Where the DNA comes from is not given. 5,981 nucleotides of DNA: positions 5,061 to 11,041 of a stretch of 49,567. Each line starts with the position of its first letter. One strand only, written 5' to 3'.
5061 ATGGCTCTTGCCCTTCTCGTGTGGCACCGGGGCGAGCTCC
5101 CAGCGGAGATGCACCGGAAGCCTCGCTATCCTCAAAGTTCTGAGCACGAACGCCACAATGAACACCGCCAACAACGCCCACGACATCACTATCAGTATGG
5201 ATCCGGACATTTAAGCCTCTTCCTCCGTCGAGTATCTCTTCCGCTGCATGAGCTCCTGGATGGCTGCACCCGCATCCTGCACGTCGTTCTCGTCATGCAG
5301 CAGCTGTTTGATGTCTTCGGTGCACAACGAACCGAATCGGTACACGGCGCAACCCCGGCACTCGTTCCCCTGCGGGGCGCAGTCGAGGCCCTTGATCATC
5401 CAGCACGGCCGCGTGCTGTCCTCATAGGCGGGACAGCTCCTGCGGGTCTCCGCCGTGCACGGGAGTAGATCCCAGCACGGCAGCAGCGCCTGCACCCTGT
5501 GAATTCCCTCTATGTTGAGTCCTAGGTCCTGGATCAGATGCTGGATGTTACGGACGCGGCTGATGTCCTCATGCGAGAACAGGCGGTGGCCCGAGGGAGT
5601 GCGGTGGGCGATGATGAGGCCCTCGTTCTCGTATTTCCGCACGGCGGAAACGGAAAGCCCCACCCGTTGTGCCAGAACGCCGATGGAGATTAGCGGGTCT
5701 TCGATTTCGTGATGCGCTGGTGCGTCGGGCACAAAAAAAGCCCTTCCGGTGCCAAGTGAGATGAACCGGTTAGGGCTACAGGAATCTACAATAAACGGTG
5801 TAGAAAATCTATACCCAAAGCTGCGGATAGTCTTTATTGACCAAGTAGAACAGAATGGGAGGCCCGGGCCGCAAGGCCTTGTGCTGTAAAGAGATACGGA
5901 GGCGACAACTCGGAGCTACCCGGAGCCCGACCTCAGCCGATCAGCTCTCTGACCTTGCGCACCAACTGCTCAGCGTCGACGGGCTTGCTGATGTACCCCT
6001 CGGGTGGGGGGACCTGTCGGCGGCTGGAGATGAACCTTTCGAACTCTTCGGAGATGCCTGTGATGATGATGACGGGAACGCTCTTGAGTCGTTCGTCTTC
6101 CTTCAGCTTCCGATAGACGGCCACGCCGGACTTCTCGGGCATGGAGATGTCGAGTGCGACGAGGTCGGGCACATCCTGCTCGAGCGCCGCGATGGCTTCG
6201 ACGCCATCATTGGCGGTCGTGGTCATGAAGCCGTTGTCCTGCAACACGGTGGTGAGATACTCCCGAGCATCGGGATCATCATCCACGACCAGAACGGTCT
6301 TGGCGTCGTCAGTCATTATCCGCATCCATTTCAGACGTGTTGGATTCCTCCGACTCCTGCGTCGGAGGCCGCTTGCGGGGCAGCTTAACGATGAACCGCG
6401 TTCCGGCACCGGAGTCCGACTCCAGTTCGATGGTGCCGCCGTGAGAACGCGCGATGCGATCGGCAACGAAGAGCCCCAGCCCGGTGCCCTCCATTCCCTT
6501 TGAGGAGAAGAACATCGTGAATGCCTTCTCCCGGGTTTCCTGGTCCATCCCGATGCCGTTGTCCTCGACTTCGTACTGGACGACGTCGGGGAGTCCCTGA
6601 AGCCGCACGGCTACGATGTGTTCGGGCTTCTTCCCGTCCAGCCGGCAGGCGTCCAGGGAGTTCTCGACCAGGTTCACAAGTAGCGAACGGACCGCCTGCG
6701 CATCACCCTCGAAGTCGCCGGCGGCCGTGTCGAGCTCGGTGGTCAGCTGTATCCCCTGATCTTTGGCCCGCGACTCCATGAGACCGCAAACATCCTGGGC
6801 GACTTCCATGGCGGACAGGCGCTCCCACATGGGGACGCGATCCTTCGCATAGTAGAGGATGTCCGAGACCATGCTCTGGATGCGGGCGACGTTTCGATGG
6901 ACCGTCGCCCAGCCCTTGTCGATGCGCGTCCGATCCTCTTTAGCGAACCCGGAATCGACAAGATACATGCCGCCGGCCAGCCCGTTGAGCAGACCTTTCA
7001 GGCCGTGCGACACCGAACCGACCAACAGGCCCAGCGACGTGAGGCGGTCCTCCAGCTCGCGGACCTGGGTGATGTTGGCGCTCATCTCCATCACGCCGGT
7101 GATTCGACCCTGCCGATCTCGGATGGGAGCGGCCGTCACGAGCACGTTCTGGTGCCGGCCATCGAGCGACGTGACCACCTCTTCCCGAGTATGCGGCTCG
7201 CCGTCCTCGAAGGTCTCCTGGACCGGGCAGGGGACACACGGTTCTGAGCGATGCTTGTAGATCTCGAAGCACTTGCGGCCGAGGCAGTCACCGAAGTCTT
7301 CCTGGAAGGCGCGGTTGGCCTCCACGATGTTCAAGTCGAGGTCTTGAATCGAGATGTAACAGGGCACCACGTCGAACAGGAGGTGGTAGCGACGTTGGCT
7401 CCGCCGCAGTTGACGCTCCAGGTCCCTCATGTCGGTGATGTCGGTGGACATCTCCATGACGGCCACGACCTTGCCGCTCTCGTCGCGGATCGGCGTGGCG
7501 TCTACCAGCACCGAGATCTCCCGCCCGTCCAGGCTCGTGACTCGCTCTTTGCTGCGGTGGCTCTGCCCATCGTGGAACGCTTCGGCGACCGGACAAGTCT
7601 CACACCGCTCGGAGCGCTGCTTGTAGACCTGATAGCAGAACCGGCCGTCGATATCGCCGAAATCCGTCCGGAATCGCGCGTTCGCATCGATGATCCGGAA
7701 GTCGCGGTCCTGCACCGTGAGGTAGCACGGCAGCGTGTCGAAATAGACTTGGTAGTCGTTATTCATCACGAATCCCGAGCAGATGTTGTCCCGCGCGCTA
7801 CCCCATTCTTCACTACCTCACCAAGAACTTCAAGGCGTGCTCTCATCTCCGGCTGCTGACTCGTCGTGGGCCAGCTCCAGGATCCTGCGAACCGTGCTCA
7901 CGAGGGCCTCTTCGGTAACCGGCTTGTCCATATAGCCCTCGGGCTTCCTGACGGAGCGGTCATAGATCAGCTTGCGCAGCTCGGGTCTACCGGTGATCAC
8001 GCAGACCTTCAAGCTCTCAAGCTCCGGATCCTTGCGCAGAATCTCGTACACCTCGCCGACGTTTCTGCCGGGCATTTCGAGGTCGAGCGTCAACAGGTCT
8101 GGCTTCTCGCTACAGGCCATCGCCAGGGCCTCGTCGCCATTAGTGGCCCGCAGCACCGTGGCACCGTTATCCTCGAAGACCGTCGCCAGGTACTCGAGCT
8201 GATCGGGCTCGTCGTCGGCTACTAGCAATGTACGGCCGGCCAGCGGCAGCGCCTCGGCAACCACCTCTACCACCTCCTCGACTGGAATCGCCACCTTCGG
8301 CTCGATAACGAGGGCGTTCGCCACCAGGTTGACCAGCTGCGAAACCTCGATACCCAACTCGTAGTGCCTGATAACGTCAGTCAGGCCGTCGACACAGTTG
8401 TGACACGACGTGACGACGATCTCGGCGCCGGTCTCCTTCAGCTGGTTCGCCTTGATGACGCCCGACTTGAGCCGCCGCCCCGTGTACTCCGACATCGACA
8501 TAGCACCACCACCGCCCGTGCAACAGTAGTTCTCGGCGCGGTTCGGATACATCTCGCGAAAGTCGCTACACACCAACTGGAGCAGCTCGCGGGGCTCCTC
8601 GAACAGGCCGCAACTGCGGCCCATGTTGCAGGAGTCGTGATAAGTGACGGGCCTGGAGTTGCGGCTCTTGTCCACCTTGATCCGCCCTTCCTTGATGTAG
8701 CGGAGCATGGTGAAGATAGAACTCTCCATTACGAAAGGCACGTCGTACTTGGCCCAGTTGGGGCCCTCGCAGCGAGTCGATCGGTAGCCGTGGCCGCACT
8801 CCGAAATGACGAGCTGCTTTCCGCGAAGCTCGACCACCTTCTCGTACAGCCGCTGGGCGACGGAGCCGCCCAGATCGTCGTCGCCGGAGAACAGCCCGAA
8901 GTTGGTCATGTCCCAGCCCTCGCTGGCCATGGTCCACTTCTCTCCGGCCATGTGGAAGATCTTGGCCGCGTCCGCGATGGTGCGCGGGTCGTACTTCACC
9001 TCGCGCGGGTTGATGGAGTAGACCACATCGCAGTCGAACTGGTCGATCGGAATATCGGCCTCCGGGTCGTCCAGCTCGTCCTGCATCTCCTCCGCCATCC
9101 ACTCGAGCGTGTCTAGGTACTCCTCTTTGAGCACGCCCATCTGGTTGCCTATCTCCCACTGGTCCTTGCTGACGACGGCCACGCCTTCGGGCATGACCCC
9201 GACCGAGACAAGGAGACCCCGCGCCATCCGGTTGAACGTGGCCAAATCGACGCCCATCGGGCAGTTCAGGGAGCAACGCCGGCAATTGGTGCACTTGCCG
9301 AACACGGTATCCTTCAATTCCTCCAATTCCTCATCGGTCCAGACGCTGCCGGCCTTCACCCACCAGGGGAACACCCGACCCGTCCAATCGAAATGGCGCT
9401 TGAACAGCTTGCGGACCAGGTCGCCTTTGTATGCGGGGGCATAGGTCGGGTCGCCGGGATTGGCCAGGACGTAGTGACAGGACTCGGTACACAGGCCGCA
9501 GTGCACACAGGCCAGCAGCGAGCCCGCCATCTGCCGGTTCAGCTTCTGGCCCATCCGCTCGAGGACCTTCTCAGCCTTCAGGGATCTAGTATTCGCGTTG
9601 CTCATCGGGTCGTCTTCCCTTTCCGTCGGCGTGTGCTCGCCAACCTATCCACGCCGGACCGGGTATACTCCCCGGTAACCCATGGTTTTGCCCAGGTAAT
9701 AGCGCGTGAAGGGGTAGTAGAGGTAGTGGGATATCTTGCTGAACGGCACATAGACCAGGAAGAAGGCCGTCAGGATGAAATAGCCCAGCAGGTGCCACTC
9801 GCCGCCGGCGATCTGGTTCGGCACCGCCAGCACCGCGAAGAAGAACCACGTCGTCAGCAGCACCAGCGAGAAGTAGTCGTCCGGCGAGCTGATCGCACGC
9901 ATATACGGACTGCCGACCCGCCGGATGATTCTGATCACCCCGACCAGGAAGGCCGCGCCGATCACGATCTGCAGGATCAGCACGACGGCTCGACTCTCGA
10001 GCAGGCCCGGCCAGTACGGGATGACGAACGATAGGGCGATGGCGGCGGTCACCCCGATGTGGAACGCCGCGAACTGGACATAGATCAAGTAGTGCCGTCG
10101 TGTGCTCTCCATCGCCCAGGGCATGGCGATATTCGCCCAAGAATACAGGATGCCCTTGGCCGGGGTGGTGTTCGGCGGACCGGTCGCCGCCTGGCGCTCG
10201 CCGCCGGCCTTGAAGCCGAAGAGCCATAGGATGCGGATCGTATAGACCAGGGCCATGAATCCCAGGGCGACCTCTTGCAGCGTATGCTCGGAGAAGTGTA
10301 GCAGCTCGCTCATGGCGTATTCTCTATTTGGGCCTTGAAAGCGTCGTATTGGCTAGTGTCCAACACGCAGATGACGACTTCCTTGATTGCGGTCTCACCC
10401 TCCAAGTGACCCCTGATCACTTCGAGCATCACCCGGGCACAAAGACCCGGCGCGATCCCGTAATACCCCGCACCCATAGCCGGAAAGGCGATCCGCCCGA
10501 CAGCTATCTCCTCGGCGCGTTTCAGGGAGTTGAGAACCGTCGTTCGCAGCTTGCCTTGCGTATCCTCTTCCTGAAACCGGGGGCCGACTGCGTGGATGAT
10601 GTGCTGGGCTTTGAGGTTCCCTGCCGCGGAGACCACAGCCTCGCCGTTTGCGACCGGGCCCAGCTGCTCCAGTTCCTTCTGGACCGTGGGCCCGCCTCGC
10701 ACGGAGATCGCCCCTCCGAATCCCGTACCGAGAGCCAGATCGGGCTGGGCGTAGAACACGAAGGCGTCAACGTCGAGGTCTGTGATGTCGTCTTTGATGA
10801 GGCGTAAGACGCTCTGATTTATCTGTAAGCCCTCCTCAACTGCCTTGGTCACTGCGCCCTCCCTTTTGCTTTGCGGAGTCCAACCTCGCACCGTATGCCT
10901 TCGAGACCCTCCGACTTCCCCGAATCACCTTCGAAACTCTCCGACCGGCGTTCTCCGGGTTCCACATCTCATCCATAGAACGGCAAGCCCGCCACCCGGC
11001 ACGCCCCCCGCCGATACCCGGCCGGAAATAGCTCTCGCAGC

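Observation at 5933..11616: DsrC-like / DsrMK-like redox module hard-wired to a two-component system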

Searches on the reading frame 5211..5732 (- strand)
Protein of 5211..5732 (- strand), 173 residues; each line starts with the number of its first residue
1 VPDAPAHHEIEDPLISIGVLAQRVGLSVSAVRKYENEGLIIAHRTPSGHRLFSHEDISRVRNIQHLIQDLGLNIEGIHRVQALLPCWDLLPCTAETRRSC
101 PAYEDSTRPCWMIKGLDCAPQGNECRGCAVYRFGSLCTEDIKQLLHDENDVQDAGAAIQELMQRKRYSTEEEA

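Call 3: search_protein_families(library=pfam, proteins=[window:5211-5732:-], max_evalue=0.01)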
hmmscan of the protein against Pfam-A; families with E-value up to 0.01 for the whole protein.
window:5211-5732:- (173 aa): 4 families
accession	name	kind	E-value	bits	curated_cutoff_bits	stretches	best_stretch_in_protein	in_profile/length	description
PF13411.12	MerR_1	-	7.5e-15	55.2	21.6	1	16-81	2-66/69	MerR HTH family regulatory protein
PF00376.29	MerR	-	6.9e-12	45.4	28.2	1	16-52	1-38/38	MerR family regulatory protein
PF13591.12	MerR_2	-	5.6e-09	36.1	29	1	16-84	2-69/84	MerR HTH family regulatory protein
PF13412.12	HTH_24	-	0.0014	18.6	21.9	1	11-34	14-37/48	Winged helix-turn-helix DNA-binding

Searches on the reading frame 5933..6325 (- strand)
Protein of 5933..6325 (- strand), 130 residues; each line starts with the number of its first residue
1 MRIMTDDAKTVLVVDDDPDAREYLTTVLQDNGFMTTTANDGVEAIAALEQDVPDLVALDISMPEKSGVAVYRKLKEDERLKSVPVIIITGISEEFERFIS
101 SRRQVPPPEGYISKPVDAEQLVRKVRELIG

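Call 3: search_protein_families(library=pfam, proteins=[window:5933-6325:-], max_evalue=0.01)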
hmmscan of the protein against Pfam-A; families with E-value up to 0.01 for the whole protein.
window:5933-6325:- (130 aa): 1 family
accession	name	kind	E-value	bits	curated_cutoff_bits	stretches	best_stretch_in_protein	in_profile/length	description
PF00072.30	Response_reg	-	7.8e-24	84.4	30.2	1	11-125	1-110/111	Response regulator receiver domain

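Call 6: search_protein_families(library=ncbifam, proteins=[window:5933-6325:-], max_evalue=0.01)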
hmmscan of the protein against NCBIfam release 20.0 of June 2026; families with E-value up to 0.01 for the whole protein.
window:5933-6325:- (130 aa): 98 families (the best 25 are shown)
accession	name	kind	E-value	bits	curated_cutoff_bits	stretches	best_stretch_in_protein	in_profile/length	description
NF045717.1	DVU0259_DivK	exception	1.5e-30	105.7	160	1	8-130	2-117/117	DVU0259 family response regulator domain-containing protein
TIGR02154.1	PhoB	equivalog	5e-22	78.3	296.2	1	8-127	2-118/226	phosphate regulon transcriptional regulator PhoB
NF007135.0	PRK09581.1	equivalog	2.8e-19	69.3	474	1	10-128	4-119/457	PleD family two-component system response regulator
NF040689.1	MtrAB_MtrA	equivalog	1.3e-18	67.1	300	1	11-126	1-110/219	MtrAB system response regulator MtrA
NF045944.1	ResRegRpaBCyano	equivalog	7e-18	64.8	330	1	12-127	1-110/229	response regulator transcription factor RpaB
NF051870.1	NAssimRespRegNtrX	equivalog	1.2e-16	60.7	600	1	9-125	2-115/452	nitrogen assimilation response regulator NtrX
NF008469.0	PRK11361.1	equivalog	1.6e-16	60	714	1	8-121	4-112/461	acetoacetate metabolism transcriptional regulator AtoC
NF041733.1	resp_reg_CseB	equivalog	1.7e-16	60.3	350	1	10-129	2-115/228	two-component system response regulator CseB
NF007546.0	PRK10161.1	equivalog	4.3e-16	59.2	471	1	8-127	2-118/229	phosphate response regulator transcription factor PhoB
TIGR02875.1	spore_0_A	equivalog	5.4e-16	58.6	200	1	11-129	5-122/262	sporulation transcription factor Spo0A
NF008296.0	PRK11083.1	equivalog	7.8e-16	58.2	273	1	8-128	3-117/228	two-component system response regulator CreB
NF040534.1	resp_reg_YycF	equivalog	9.4e-16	57.8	340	1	9-126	1-112/231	response regulator YycF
NF007005.1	PRK09468.1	equivalog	9.6e-16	57.9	331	1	8-127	3-117/237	osmolarity response regulator transcription factor OmpR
NF008099.0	PRK10841.1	equivalog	3.2e-15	55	920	1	6-121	822-932/949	two-component system sensor histidine kinase RcsC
NF008034.0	PRK10766.1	equivalog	9.6e-15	54.7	275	1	9-129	3-117/231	two-component system response regulator TorR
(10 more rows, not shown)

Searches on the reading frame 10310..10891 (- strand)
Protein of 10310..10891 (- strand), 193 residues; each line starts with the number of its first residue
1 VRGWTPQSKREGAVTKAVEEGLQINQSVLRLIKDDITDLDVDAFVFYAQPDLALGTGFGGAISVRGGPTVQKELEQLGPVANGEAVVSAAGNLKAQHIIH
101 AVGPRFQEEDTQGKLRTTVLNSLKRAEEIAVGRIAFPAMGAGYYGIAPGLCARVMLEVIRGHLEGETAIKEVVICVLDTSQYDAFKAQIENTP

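Call 3: search_protein_families(library=pfam, proteins=[window:10310-10891:-], max_evalue=0.01)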
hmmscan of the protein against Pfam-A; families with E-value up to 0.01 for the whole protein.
window:10310-10891:- (193 aa): 1 family
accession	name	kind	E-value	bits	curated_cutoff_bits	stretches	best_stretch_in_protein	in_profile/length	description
PF01661.27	Macro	-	4e-22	78.8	22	1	51-155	7-118/118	Macro domain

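Call 6: search_protein_families(library=ncbifam, proteins=[window:10310-10891:-], max_evalue=0.01)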
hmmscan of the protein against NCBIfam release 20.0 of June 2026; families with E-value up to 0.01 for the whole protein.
window:10310-10891:- (193 aa): 12 families
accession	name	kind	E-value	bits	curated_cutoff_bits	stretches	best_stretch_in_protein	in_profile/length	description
NF001667.0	PRK00431.2-3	equivalog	9.5e-35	119.9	252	1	23-187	4-171/182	ADP-ribose-binding protein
NF001665.0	PRK00431.2-1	equivalog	1.2e-32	112.9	315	1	29-188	10-170/177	ADP-ribose-binding protein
NF001664.0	PRK00431.1-6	equivalog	1.9e-31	108.8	200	1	28-191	3-171/173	O-acetyl-ADP-ribose deacetylase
NF001668.0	PRK00431.2-4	equivalog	2.1e-31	108.9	278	1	29-189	51-212/220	ADP-ribose-binding protein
NF001663.0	PRK00431.1-4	equivalog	2e-28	99.5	285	1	29-189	9-175/180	ADP-ribose-binding protein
NF009880.0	PRK13341.1-1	equivalog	7.6e-24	84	891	1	12-186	412-594/599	AAA family ATPase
NF001660.0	PRK00431.1-1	equivalog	4.8e-21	75.1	271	1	28-180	4-162/177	O-acetyl-ADP-ribose deacetylase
NF001661.0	PRK00431.1-2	equivalog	2.5e-18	66.6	291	1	32-188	6-170/179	O-acetyl-ADP-ribose deacetylase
NF001666.0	PRK00431.2-2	equivalog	9.3e-18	64.7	246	1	30-186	4-159/164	ADP-ribose-binding protein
NF001662.0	PRK00431.1-3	equivalog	2.6e-17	63.2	215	1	28-190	4-182/185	[protein ADP-ribosylglutamate] hydrolase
NF003163.0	PRK04143.1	equivalog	9.2e-11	41.6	272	1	82-190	148-261/265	protein-ADP-ribose hydrolase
TIGR02452.1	TIGR02452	hypoth_equivalog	0.0042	16.7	50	1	115-183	190-258/266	TIGR02452 family protein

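Call 55: search_solved_structures(query=window:10310-10852:-, max_evalue=0.001, show_alignments=2)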
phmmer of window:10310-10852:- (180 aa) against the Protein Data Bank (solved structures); distinct sequences matched with E-value up to 0.001: 54.
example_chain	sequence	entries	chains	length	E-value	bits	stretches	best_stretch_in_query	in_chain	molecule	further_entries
3vfq_A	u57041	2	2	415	1.7e-26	96.5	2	16-173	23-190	Poly [ADP-ribose] polymerase 14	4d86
2dx6_A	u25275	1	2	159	3.7e-22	82.4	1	16-147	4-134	Hypothetical protein TTHA0132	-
4etj_A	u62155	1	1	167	3.3e-20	76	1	16-147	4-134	Serine hydrolase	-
3v45_A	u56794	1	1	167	3.5e-20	76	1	16-147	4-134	Serine hydrolase OSH55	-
4ess_A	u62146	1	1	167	4.1e-20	75.7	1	16-147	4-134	OR187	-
4gvv_A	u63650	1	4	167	1.8e-19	73.7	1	16-147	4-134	De novo design serine hydrolase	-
4etk_A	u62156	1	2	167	2.2e-19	73.4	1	16-147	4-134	De novo designed serine hydrolase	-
4jgk_A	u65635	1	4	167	2.3e-19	73.3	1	16-147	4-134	evolved variant of a designed serine hydrolase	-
9qyd_A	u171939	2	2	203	5.7e-19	72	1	16-174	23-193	Protein mono-ADP-ribosyltransferase PARP9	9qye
4j4z_A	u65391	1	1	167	8e-19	71.5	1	16-147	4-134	Designed serine hydrolase variant OSH55.4_H1.2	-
4k0c_A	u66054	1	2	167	1.4e-18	70.7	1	16-147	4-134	designed serine hydrolase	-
4jvv_A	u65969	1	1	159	2.4e-18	70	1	16-147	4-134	evolved variant of the computationally designed serine hydrolase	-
4jca_A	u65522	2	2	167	2.8e-18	69.8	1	16-147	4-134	serine hydrolase | Evolved variant of computationally designed serine hydrolase OSH55.4_H1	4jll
4kyb_A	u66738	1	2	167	2.8e-18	69.8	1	16-147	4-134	Designed Protein OR342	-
2x47_A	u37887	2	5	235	3.5e-17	66.2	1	9-176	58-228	MACRO DOMAIN-CONTAINING PROTEIN 1 | ADP-ribose glycohydrolase MACROD1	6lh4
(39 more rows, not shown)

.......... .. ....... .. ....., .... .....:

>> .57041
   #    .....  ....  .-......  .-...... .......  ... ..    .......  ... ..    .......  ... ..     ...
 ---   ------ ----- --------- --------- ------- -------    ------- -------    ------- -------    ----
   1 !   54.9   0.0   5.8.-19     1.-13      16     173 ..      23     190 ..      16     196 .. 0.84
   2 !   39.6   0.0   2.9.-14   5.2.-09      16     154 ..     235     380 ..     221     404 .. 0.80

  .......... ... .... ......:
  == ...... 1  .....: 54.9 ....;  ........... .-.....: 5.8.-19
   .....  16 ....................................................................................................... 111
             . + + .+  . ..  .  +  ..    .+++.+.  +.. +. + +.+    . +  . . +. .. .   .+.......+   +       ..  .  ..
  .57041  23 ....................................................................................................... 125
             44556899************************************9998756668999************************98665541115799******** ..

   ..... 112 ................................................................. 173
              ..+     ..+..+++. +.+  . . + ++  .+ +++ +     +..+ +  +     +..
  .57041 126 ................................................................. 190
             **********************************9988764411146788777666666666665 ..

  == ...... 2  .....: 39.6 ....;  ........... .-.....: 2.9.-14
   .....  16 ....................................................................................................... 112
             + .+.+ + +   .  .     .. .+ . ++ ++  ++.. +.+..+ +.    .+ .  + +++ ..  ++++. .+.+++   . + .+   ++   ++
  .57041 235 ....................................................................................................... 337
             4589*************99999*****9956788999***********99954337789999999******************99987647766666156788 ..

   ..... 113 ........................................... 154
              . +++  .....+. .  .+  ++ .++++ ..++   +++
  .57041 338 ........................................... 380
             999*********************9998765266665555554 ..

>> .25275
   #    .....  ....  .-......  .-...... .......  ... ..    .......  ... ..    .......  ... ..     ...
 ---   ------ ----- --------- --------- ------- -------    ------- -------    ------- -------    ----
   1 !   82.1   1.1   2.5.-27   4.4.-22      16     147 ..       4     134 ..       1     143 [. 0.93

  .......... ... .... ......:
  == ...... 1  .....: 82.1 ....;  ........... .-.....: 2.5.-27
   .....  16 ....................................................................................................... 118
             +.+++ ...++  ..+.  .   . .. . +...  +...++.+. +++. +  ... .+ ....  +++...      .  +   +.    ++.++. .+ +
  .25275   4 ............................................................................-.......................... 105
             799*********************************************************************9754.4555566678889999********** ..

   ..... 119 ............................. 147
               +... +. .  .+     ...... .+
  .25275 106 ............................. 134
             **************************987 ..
